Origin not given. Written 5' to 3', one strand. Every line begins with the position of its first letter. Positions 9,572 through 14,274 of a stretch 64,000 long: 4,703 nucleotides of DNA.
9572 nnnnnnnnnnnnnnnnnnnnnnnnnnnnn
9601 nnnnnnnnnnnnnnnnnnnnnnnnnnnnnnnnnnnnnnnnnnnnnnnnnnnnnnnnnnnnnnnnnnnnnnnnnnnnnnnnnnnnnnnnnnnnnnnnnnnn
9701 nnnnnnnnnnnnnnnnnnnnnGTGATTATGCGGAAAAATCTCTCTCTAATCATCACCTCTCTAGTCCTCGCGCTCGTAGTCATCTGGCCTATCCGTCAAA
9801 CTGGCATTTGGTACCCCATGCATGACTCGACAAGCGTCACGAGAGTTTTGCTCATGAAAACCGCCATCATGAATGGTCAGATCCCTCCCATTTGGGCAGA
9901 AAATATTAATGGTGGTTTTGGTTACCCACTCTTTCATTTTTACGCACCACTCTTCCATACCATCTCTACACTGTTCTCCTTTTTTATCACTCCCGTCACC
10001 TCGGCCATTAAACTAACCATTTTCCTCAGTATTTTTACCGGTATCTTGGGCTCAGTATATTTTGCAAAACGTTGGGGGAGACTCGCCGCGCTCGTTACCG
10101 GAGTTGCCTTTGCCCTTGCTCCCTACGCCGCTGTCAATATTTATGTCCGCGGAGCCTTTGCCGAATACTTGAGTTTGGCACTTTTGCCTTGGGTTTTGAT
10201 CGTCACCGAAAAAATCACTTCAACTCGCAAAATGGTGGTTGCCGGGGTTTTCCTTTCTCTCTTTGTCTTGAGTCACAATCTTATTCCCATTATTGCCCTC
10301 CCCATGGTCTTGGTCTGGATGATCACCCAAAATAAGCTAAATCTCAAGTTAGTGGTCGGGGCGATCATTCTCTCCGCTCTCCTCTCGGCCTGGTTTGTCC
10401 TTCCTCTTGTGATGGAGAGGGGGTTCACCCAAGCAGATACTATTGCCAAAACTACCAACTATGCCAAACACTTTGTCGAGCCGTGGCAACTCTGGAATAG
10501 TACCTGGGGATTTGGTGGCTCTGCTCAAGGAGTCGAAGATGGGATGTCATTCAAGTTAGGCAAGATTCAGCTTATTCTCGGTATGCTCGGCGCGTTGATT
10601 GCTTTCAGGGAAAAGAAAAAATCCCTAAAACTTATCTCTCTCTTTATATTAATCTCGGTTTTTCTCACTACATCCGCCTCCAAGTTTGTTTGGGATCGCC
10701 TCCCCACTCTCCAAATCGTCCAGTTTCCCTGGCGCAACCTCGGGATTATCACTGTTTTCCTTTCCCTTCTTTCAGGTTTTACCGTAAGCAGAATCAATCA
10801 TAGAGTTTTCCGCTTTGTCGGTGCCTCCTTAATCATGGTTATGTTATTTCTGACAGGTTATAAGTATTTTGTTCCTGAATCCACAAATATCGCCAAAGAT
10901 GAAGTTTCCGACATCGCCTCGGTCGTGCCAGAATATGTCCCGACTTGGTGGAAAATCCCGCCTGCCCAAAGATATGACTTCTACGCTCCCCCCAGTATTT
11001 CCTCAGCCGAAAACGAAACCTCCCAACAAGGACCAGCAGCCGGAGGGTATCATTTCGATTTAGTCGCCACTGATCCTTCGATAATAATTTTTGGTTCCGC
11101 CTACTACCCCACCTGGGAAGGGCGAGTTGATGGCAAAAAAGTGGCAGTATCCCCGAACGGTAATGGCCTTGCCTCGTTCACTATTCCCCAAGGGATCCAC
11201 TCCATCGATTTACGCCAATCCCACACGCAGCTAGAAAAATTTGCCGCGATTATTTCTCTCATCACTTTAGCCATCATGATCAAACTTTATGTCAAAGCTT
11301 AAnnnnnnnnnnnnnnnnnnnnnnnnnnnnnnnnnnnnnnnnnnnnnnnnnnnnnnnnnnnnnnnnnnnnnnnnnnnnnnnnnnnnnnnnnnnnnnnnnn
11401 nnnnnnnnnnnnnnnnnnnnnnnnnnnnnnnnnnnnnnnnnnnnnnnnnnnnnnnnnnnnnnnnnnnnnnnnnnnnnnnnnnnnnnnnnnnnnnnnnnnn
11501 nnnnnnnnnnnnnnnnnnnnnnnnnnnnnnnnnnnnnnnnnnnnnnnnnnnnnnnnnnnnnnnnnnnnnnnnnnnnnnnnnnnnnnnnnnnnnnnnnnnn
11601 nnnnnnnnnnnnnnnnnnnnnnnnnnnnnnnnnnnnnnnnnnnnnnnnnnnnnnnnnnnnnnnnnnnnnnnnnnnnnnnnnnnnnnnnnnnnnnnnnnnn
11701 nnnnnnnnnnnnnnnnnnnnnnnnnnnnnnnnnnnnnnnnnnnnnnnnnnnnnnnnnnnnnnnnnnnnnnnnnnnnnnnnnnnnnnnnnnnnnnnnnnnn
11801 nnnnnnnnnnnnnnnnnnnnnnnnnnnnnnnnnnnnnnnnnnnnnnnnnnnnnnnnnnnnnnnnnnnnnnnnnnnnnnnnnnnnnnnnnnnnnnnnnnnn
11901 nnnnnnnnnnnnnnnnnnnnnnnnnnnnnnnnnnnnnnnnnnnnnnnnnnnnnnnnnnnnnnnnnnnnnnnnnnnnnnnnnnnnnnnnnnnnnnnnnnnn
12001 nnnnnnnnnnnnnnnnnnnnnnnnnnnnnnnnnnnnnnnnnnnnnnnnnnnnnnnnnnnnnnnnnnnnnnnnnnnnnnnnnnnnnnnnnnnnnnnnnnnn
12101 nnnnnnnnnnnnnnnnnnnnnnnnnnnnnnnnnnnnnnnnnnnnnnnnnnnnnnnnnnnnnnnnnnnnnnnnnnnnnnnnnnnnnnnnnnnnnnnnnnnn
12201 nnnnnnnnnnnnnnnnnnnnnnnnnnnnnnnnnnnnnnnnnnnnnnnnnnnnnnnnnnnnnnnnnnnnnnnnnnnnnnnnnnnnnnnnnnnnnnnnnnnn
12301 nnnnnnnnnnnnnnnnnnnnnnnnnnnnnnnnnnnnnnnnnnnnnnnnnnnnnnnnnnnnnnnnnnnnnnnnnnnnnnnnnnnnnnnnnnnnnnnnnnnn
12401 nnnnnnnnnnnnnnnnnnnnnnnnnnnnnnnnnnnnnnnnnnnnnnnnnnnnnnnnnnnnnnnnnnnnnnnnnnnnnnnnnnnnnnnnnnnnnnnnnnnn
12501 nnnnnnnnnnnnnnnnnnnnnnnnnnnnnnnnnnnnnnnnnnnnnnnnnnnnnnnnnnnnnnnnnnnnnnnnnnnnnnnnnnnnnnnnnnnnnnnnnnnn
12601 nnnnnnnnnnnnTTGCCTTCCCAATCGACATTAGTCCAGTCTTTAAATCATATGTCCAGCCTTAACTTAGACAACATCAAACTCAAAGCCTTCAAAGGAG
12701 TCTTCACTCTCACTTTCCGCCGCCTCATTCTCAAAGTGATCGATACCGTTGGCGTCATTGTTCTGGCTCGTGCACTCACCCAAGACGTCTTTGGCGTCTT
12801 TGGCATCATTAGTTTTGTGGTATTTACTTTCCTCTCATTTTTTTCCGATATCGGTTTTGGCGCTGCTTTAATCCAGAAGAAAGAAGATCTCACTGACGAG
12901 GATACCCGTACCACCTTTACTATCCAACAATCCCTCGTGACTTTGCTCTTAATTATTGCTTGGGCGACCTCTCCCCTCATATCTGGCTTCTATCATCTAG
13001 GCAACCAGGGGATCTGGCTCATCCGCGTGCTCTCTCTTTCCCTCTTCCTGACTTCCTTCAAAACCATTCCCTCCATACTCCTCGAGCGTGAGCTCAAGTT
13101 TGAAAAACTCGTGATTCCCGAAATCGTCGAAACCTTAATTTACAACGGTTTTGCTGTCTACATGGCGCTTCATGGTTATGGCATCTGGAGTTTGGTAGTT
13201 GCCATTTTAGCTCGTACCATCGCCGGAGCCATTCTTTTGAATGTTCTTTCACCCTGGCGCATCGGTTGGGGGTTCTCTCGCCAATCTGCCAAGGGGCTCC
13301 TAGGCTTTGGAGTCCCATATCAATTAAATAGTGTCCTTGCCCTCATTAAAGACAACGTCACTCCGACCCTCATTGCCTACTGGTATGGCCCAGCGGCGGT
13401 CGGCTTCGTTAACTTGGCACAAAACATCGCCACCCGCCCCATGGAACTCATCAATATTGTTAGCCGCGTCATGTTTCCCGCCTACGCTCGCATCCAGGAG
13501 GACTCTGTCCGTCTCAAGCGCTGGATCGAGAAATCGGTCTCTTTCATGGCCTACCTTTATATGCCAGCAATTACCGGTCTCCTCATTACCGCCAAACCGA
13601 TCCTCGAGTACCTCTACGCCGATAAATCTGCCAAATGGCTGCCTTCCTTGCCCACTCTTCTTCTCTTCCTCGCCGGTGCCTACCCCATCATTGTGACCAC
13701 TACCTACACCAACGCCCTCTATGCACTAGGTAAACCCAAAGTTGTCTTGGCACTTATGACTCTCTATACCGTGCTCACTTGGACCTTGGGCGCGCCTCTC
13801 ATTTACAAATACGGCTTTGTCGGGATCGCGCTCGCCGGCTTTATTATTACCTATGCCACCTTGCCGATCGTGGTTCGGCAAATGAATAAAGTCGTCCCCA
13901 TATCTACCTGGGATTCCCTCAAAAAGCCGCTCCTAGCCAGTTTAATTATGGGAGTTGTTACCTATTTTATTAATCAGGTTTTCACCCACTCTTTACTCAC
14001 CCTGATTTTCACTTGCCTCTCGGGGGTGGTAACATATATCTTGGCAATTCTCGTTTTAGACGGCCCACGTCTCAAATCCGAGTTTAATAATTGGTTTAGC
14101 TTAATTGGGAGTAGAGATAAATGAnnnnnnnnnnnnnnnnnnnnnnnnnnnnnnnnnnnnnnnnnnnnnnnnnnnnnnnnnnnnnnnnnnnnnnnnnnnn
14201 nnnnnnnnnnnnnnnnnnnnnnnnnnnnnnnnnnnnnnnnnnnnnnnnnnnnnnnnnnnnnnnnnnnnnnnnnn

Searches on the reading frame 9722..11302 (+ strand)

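Call 8: search_protein_families(library=pfam, proteins=[window:9722-11302:+], max_evalue=0.001)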
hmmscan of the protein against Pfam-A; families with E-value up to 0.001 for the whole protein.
window:9722-11302:+ (526 aa): 1 family
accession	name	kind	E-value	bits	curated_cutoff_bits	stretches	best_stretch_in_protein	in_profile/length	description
PF10131.15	PTPS_related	-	9.5e-13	47.9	26.4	1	71-373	1-301/621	6-pyruvoyl-tetrahydropterin synthase related domain; membrane protein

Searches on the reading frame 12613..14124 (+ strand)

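Call 9: search_protein_families(library=pfam, proteins=[window:12613-14124:+], max_evalue=0.001)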
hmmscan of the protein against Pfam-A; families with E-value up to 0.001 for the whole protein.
window:12613-14124:+ (503 aa): 3 families
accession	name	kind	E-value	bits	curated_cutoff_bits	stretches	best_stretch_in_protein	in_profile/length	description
PF13440.11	Polysacc_synt_3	-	1.4e-64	218.6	23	1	50-344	1-290/293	Polysaccharide biosynthesis protein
PF01943.22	Polysacc_synt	-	1.1e-22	81.2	28.2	1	28-295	3-274/274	Polysaccharide biosynthesis protein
PF03023.19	MurJ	-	1.7e-09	37.3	27.4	1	97-466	55-445/451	Lipid II flippase MurJ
